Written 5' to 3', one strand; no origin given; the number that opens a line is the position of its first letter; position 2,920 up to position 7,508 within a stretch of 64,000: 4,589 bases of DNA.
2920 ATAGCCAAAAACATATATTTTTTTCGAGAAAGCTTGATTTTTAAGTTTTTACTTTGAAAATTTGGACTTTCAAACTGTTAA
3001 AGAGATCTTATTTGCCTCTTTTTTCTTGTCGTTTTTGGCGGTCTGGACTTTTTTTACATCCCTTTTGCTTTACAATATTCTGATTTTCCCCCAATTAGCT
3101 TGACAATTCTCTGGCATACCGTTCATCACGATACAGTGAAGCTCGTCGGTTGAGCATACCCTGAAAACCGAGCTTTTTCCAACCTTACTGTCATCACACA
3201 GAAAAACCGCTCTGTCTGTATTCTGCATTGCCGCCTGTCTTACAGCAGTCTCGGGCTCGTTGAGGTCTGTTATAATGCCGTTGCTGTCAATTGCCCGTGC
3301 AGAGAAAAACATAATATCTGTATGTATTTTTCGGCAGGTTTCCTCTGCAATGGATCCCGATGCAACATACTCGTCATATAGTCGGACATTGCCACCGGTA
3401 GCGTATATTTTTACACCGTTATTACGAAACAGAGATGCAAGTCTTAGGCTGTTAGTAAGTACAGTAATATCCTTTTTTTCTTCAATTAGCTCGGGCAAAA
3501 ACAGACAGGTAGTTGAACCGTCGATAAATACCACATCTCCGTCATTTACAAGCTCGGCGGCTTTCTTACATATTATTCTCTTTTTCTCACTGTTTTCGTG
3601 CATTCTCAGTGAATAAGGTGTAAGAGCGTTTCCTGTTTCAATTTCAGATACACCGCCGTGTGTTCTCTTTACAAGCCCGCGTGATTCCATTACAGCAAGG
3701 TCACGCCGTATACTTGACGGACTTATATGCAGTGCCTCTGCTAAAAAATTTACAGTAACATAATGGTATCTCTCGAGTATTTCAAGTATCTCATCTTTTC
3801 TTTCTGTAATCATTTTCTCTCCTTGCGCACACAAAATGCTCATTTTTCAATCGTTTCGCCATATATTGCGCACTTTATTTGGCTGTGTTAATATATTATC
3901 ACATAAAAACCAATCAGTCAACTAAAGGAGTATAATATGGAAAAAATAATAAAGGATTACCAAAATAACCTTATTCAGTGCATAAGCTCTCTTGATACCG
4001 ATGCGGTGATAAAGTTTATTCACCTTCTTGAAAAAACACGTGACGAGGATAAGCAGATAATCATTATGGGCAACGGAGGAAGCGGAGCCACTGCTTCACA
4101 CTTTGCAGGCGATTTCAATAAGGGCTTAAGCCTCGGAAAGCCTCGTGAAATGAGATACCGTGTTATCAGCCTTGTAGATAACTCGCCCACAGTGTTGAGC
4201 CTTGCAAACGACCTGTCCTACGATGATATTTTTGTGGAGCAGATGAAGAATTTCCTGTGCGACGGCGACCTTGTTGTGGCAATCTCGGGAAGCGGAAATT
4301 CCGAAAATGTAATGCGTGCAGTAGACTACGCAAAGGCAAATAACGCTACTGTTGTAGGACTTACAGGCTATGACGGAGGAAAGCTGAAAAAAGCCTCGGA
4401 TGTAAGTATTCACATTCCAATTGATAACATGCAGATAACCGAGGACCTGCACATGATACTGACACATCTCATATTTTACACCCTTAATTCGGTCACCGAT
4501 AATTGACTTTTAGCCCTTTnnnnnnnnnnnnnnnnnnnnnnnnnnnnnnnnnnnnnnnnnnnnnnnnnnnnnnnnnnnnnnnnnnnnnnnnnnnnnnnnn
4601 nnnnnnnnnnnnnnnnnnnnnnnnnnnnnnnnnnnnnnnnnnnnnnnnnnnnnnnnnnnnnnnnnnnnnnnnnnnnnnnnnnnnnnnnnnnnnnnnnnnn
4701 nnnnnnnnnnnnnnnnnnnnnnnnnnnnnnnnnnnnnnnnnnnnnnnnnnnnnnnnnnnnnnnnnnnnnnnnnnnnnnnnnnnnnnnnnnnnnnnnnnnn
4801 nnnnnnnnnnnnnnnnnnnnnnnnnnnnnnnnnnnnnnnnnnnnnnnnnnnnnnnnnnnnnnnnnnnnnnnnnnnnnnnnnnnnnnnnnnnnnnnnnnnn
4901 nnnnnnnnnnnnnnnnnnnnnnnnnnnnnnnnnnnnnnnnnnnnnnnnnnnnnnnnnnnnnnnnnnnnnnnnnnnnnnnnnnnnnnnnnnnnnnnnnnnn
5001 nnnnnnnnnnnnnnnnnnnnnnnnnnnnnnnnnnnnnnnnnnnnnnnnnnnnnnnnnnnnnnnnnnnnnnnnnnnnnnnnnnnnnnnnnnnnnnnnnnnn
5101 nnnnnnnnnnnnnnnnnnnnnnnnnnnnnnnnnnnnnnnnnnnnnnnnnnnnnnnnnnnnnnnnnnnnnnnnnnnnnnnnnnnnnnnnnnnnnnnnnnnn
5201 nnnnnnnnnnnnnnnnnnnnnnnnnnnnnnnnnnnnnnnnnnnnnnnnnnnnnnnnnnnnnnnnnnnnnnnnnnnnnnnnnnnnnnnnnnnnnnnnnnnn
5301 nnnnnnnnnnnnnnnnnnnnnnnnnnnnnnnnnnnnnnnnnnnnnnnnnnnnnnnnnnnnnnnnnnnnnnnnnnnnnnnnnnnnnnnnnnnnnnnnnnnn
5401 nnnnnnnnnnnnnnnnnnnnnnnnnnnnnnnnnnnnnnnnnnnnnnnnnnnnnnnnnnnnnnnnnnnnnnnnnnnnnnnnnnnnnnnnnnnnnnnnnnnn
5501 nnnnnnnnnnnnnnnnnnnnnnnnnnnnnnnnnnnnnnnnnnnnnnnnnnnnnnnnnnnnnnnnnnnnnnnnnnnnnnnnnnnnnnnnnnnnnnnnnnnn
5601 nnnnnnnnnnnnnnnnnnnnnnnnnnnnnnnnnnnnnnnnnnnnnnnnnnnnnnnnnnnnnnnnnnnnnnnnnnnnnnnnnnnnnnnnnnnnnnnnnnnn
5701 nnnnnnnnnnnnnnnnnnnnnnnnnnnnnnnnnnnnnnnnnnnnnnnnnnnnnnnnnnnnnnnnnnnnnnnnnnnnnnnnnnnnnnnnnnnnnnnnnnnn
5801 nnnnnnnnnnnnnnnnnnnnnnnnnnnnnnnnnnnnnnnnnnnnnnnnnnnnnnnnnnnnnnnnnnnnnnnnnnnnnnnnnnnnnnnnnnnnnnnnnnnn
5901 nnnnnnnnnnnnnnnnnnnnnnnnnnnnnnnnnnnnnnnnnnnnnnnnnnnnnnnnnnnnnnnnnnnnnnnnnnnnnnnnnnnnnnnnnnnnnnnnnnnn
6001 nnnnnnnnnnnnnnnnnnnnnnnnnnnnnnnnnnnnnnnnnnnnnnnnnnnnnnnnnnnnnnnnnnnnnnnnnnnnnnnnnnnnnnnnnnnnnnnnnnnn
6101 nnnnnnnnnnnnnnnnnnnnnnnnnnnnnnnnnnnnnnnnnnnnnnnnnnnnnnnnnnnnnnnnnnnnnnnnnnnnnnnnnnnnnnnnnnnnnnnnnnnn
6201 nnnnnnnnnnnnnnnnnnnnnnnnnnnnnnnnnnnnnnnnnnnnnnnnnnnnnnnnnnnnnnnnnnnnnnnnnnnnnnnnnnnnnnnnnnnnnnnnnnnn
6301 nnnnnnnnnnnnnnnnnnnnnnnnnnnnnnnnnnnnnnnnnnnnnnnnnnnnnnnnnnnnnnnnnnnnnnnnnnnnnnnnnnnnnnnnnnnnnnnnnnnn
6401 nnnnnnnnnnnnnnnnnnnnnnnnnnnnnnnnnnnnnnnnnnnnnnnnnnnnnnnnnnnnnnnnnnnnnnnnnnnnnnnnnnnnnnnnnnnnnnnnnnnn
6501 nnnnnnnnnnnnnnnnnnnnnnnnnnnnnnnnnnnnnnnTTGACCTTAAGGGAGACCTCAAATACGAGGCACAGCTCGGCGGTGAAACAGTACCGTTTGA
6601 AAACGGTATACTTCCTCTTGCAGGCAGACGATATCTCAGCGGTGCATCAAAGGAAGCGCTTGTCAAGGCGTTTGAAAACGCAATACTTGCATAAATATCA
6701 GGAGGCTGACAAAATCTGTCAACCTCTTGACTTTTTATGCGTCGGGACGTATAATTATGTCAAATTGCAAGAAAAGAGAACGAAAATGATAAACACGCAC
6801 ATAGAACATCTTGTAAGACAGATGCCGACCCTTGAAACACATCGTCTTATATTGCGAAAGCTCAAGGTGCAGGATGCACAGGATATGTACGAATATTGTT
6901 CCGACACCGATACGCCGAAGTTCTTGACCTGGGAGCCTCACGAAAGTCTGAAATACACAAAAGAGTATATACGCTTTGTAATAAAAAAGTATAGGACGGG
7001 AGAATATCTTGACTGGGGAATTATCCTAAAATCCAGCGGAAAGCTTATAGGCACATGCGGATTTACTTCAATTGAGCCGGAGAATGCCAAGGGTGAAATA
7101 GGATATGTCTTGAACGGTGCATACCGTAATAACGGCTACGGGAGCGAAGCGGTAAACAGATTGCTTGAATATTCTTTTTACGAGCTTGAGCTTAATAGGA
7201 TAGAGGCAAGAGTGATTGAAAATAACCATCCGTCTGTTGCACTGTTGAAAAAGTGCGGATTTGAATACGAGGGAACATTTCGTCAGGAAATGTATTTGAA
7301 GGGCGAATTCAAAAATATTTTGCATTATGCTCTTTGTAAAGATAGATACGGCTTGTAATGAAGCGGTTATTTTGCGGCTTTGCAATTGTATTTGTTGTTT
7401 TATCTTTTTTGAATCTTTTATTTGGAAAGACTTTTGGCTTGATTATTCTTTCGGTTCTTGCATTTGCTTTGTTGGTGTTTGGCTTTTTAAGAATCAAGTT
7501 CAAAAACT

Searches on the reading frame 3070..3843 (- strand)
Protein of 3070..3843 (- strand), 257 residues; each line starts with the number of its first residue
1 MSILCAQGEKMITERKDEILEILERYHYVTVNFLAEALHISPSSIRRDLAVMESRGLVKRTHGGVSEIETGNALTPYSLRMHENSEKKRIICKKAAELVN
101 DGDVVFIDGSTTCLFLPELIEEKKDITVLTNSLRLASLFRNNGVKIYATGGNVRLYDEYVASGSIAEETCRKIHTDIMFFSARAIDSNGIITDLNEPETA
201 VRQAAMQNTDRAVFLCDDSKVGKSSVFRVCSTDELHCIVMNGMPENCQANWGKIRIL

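Call 62: search_protein_families(library=pfam, proteins=[window:3070-3843:-], max_evalue=0.00001)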
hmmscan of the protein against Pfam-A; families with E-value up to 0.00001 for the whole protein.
window:3070-3843:- (257 aa): 3 families
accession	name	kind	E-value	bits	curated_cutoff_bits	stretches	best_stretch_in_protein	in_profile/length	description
PF00455.28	DeoRC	-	1.1e-40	139.6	31.8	1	83-240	1-158/160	DeoR C terminal sensor domain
PF08220.18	HTH_DeoR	-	1e-13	51.2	21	1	15-68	1-54/57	DeoR-like helix-turn-helix domain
PF08279.18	HTH_11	-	2.3e-07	31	25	1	15-56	1-43/55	HTH domain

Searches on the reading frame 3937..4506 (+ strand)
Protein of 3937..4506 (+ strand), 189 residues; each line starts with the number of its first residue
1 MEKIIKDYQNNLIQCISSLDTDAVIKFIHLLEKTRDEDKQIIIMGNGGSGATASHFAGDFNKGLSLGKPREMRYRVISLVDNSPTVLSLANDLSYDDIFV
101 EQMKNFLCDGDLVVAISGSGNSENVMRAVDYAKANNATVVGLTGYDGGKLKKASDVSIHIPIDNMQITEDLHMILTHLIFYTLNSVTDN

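Call 62: search_protein_families(library=pfam, proteins=[window:3937-4506:+], max_evalue=0.00001)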
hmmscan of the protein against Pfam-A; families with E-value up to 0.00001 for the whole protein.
window:3937-4506:+ (189 aa): 2 families
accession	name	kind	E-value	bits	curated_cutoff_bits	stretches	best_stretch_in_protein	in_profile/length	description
PF13580.11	SIS_2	-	3.9e-14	53.3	27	1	10-144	7-138/138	SIS domain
PF01380.27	SIS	-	6e-14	52.4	25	1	92-165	36-109/131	SIS domain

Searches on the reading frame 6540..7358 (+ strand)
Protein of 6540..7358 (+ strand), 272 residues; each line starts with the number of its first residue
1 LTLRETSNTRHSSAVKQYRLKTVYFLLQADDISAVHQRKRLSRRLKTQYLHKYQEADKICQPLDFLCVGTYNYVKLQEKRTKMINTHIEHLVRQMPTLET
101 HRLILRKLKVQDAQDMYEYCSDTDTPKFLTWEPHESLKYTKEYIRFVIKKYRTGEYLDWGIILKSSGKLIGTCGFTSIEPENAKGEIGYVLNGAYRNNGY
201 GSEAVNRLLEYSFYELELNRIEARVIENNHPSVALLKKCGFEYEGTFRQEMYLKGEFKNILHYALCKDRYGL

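Call 62: search_protein_families(library=pfam, proteins=[window:6540-7358:+], max_evalue=0.00001)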
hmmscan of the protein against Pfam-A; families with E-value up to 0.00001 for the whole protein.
window:6540-7358:+ (272 aa): 3 families
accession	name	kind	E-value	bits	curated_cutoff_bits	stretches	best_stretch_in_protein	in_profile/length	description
PF13302.13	Acetyltransf_3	-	1.9e-32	113.3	25.4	1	102-242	1-138/138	Acetyltransferase (GNAT) domain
PF13420.13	Acetyltransf_4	-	1.2e-16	61.5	24.3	1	105-256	1-149/155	Acetyltransferase (GNAT) domain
PF00583.31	Acetyltransf_1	-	2.9e-14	53.8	20.7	1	154-241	31-116/116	Acetyltransferase (GNAT) family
